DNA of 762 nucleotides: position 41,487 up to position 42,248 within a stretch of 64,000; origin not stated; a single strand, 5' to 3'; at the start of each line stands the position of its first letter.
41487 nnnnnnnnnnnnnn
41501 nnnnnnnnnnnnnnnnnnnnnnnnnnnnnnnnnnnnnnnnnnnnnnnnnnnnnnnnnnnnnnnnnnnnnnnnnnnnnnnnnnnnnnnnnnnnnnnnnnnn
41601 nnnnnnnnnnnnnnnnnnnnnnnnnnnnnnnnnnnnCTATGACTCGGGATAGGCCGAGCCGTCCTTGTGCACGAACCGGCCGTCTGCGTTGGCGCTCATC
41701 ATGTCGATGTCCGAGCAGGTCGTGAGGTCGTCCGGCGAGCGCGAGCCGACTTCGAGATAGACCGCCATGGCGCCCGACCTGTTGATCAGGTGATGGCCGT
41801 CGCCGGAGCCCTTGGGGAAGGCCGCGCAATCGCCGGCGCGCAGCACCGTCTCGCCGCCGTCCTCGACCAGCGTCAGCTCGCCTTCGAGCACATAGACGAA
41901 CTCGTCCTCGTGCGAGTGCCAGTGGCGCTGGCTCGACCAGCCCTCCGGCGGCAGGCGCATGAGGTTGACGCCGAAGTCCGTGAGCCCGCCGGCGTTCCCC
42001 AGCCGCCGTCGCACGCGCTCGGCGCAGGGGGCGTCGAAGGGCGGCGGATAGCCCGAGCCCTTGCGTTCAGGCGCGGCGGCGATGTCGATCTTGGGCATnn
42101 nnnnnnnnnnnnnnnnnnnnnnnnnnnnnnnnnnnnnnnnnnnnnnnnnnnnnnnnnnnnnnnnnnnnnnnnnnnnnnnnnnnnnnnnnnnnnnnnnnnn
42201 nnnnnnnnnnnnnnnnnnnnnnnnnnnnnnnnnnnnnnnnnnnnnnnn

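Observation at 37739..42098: Conserved-looking cluster of uncharacterised secreted and membrane proteins flanked by a cytochrome c' and a cupin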

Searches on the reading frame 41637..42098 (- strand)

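Call 3: search_protein_families(library=pfam, proteins=[window:41637-42098:-], max_evalue=0.01)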
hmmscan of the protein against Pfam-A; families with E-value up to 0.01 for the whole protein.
window:41637-42098:- (153 aa): 6 families
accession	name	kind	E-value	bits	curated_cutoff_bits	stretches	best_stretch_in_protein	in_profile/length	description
PF07883.17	Cupin_2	-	7.7e-20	70.8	27.2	1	46-117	2-69/70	Cupin domain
PF05899.18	Cupin_3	-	1.3e-09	38.1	23.5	1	57-98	18-60/74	EutQ-like cupin domain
PF06249.18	EutQ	-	0.00012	22.3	21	1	59-98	90-129/152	Ethanolamine utilisation protein EutQ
PF00190.28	Cupin_1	-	0.00017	21.7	22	1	58-98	48-95/151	Cupin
PF02311.25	AraC_binding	-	0.0008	19.6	21.1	1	52-97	12-56/135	AraC-like ligand binding domain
PF12852.13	Cupin_6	-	0.0057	16.9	26.7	1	66-112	36-82/183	Cupin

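Call 4: search_protein_families(library=ncbifam, proteins=[window:41637-42098:-], max_evalue=0.01)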
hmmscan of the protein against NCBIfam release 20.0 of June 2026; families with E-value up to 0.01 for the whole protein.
window:41637-42098:- (153 aa): 6 families
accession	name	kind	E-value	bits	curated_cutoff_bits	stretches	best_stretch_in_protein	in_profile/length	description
NF050094.1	BetDgalsidMYCTU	equivalog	1.5e-07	31.6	175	1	20-115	11-105/113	beta-D-galactosidase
NF008376.0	PRK11171.1-5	equivalog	0.002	17.3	338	1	37-113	63-137/278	(S)-ureidoglycine aminohydrolase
NF040771.1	AAH_UGLYAH2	exception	0.0021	17.3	350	1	39-98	60-119/267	bifunctional allantoicase/(S)-ureidoglycine aminohydrolase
TIGR03404.1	bicupin_oxalic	subfamily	0.0027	16.9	254.2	1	57-117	259-322/367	bicupin, oxalate decarboxylase family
TIGR03214.2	ura-cupin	equivalog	0.0033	17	200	1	41-99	46-106/249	(S)-ureidoglycine aminohydrolase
NF008373.0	PRK11171.1-2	equivalog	0.0048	16.1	445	1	41-99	67-125/274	(S)-ureidoglycine aminohydrolase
